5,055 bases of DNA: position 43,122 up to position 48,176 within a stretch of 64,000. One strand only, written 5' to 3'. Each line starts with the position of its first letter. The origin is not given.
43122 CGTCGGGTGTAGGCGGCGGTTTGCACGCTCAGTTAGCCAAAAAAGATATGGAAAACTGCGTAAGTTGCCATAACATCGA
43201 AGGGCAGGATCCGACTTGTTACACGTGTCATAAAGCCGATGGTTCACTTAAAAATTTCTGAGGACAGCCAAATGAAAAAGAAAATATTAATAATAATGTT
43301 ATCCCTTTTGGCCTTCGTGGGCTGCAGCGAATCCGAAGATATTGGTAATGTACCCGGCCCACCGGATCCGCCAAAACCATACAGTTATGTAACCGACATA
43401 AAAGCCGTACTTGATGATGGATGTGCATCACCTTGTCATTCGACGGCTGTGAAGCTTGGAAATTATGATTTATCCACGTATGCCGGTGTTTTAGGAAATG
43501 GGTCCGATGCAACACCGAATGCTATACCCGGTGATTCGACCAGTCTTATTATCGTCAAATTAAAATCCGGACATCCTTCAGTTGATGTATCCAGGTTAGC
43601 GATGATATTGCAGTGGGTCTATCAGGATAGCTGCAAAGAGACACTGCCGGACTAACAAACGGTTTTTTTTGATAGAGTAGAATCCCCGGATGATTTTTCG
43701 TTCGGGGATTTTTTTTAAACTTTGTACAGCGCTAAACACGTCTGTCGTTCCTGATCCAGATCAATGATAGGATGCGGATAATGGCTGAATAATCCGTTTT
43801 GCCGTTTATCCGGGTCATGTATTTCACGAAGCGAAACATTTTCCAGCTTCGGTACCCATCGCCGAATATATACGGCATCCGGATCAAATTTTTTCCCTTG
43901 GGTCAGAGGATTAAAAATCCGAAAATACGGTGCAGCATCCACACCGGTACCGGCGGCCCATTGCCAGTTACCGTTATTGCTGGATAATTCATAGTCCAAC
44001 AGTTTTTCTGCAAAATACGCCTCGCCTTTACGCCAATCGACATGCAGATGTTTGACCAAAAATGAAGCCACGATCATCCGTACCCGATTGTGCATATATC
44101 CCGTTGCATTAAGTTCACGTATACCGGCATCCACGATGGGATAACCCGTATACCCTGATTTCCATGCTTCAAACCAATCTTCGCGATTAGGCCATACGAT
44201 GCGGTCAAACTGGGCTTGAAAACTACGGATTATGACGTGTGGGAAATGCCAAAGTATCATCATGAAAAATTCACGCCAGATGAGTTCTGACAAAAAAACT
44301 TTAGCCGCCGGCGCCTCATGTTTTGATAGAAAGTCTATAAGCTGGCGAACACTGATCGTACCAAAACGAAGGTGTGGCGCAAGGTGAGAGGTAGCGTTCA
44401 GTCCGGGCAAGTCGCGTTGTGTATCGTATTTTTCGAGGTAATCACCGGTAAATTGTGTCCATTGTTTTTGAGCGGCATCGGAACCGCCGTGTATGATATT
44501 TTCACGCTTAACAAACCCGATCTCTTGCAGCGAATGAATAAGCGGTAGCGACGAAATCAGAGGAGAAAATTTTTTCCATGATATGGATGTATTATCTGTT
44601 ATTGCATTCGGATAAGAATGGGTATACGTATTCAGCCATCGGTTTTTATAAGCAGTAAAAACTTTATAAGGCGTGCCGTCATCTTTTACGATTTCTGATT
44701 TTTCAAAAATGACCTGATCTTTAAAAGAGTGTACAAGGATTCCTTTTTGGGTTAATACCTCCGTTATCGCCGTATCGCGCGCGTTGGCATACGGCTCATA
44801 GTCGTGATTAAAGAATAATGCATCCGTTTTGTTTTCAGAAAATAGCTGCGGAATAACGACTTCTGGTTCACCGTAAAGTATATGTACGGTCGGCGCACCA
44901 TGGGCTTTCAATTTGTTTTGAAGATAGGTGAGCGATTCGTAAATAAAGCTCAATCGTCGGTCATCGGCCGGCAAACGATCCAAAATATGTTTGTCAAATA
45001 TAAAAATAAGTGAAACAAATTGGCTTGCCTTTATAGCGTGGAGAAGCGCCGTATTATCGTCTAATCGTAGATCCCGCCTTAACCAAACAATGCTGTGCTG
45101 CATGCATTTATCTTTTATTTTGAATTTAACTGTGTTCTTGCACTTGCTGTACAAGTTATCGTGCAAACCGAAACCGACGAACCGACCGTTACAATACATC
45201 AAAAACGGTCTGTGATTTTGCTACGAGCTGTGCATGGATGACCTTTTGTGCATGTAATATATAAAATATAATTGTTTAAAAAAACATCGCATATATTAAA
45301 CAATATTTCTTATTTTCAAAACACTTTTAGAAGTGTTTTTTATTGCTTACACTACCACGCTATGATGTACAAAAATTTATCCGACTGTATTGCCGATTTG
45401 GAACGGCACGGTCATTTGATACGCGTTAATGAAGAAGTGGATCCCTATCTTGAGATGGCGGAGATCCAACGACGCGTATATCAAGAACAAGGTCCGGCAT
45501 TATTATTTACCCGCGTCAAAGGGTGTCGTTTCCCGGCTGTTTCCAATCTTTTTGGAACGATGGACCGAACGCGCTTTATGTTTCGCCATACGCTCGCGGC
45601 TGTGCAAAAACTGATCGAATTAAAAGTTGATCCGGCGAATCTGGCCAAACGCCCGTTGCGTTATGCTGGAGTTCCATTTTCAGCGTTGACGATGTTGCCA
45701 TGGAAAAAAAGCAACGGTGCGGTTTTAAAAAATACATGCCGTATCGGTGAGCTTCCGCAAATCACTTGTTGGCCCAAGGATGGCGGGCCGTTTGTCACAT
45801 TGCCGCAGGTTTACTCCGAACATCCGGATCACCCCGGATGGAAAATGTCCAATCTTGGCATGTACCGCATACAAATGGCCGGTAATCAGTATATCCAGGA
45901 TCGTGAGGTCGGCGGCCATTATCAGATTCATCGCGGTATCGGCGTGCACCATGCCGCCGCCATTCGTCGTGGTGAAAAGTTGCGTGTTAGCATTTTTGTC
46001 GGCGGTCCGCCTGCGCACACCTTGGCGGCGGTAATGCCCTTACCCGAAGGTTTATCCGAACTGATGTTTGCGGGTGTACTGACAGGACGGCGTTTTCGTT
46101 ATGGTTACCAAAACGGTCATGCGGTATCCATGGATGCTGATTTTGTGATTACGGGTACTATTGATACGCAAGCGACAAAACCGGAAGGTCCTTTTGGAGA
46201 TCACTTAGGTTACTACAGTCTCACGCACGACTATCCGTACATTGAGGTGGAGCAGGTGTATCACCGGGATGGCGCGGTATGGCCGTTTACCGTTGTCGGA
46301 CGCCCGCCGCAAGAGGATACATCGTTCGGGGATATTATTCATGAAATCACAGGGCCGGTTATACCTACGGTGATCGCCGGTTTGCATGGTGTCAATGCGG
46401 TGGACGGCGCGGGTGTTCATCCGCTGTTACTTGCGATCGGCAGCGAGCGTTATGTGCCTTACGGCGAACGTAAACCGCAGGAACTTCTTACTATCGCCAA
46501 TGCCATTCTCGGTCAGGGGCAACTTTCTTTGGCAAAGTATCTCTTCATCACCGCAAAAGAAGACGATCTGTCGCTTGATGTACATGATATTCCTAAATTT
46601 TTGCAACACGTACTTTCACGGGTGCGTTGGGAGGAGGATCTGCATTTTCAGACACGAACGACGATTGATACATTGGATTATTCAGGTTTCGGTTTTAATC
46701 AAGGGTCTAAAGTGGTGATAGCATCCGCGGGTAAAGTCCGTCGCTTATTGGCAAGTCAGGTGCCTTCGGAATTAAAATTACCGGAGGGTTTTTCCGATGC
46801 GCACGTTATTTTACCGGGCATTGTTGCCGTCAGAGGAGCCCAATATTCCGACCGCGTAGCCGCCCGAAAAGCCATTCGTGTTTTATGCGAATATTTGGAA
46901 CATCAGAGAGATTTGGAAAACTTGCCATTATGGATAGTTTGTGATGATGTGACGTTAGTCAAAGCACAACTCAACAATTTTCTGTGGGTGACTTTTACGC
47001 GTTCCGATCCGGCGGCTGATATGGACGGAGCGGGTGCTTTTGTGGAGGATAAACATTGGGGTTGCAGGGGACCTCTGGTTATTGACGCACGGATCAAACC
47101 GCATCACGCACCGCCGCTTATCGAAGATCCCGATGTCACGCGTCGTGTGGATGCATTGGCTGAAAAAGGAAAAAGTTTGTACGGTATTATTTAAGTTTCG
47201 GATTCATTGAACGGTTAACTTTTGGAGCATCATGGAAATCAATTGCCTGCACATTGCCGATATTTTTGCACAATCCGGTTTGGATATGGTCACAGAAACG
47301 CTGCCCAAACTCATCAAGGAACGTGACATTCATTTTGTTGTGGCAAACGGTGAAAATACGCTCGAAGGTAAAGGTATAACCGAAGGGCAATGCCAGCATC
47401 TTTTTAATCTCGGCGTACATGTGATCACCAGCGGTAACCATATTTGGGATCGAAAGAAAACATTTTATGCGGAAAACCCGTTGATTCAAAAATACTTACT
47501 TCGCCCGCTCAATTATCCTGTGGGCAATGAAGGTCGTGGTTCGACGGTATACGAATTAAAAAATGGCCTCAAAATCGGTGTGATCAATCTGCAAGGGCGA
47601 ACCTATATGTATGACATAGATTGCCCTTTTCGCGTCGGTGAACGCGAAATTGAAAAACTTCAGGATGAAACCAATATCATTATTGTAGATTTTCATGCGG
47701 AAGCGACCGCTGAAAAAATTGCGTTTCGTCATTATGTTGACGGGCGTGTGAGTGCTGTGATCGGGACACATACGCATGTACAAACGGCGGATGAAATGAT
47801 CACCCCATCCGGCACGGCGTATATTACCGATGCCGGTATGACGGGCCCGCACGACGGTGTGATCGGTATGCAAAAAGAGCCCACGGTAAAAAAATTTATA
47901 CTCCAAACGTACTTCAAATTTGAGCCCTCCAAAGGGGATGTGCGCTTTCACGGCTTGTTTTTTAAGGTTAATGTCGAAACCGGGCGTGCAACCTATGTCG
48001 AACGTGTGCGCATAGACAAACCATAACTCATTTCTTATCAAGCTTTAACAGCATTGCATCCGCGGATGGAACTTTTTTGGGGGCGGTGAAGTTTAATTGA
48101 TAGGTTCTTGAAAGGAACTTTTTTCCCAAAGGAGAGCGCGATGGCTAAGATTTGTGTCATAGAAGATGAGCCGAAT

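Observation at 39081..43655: Porin-cytochrome-type extracellular electron-transfer module: lipoprotein multiheme cytochrome, outer-membrane beta-barrel, 12-heme cytochrome and a small Cx3CH lipoprotein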

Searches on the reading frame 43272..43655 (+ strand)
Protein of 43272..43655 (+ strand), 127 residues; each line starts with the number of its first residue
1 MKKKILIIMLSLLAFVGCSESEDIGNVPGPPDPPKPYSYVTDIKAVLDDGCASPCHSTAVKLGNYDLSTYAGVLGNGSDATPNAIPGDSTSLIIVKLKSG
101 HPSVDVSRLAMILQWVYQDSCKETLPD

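Call 3: search_protein_families(library=pfam, proteins=[window:43272-43655:+], max_evalue=0.1)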
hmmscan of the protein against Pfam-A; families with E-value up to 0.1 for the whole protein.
window:43272-43655:+ (127 aa): 0 families

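Call 4: search_protein_families(library=ncbifam, proteins=[window:43272-43655:+], max_evalue=0.1)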
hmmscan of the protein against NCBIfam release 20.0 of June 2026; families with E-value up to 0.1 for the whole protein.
window:43272-43655:+ (127 aa): 0 families

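Call 63: search_protein_families(library=pfam, alignment_id=A5, max_evalue=10)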
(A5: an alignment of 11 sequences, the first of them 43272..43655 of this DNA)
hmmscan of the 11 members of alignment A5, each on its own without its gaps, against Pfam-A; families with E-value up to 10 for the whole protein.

A. member 1, window:43272-43655:+ (127 aa): 1 family
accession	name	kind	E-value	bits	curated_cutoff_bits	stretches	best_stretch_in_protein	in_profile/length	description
PF07635.16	PSCyt1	-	0.11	13.6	22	1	55-91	4-39/59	Planctomycete cytochrome C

B. families by the number of members that match (of 11 scanned): 9 families
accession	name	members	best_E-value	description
PF07635.16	PSCyt1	10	1.3e-05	Planctomycete cytochrome C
PF22297.1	PccH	8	0.00012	PccH Cytochrome c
PF13442.11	Cytochrome_CBB3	5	4.5e-05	Cytochrome C oxidase, cbb3-type, subunit III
PF14376.11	Haem_bd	3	0.038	Haem-binding domain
PF00034.26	Cytochrom_C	2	3.5e-06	Cytochrome c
PF22600.2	MTPAP-like_central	1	0.056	Poly(A) RNA polymerase, mitochondrial-like, central palm domain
PF07578.16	LAB_N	1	0.11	Lipid A Biosynthesis N-terminal domain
PF11845.13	Tll0287-like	1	0.12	Tll0287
PF08139.17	LPAM_1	1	0.53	Prokaryotic membrane lipoprotein lipid attachment site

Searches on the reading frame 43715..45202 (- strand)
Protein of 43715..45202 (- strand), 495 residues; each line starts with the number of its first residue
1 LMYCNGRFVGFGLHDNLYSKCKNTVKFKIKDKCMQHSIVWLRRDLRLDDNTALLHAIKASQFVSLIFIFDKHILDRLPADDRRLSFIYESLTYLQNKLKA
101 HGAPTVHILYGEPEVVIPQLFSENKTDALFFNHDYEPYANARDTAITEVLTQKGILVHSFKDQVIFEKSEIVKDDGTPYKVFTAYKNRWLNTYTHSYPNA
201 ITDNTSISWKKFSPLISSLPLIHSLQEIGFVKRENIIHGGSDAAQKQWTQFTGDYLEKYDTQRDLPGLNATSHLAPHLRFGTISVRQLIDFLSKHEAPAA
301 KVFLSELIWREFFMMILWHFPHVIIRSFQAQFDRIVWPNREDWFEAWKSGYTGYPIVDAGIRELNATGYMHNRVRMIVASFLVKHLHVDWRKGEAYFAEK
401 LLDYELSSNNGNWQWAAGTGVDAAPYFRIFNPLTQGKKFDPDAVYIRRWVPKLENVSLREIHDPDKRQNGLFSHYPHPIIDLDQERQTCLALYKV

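Call 14: search_protein_families(library=pfam, proteins=[window:43715-45202:-], max_evalue=0.001)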
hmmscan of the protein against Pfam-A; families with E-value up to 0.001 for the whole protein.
window:43715-45202:- (495 aa): 2 families
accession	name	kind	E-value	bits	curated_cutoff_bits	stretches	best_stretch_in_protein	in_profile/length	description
PF03441.19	FAD_binding_7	-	1e-81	273.6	27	1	303-494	1-202/203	FAD binding domain of DNA photolyase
PF00875.24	DNA_photolyase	-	2.7e-42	145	26.6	1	37-198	1-161/164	DNA photolyase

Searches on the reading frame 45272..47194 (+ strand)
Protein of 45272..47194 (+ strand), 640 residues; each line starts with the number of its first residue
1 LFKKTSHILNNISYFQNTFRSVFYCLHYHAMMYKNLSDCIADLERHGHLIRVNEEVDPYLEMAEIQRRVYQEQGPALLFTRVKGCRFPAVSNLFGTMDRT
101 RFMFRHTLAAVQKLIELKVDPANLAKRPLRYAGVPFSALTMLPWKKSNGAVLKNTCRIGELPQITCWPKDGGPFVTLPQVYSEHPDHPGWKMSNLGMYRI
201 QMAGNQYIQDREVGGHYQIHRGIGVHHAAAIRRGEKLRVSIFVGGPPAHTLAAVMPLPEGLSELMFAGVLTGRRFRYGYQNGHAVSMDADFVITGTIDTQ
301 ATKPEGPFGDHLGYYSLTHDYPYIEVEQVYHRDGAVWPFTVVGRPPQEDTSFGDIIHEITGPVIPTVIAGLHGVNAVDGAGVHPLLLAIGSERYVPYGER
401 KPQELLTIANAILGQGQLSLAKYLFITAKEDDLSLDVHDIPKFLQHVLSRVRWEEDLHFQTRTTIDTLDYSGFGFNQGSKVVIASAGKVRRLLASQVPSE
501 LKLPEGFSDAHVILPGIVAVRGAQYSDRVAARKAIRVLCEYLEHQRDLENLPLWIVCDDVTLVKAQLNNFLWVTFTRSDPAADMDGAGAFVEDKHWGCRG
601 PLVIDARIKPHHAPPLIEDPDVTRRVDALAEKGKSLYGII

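Call 14: search_protein_families(library=pfam, proteins=[window:45272-47194:+], max_evalue=0.001)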
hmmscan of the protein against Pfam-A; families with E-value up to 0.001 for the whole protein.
window:45272-47194:+ (640 aa): 3 families
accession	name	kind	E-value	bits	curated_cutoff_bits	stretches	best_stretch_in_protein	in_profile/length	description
PF01977.22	UbiD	-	2.9e-63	213.2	23.3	1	153-345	18-206/206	3-octaprenyl-4-hydroxybenzoate carboxy-lyase Rift-related domain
PF20696.2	UbiD_C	-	4.5e-28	98.2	24.2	1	352-484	3-126/127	3-octaprenyl-4-hydroxybenzoate carboxy-lyase C-terminal domain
PF20695.2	UbiD_N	-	1.2e-26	93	24.3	1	40-117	1-77/78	3-octaprenyl-4-hydroxybenzoate carboxy-lyase N-terminal domain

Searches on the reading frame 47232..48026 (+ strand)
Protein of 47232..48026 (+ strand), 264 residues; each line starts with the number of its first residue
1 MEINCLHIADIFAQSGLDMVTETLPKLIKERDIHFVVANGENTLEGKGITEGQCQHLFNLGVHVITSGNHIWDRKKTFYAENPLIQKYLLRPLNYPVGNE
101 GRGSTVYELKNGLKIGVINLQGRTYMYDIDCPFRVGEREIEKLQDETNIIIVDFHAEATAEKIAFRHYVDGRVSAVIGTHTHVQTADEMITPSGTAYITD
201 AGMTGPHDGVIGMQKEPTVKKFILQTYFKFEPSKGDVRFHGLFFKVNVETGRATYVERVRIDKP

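Call 14: search_protein_families(library=pfam, proteins=[window:47232-48026:+], max_evalue=0.001)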
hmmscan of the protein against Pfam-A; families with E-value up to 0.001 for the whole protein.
window:47232-48026:+ (264 aa): 2 families
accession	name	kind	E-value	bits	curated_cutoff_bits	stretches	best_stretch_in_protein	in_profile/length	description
PF13277.11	YmdB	-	4.8e-96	321.3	27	1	6-259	1-253/253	YmdB-like protein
PF00149.33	Metallophos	-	1.2e-08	36.1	21.5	1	6-183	4-190/191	Calcineurin-like phosphoesterase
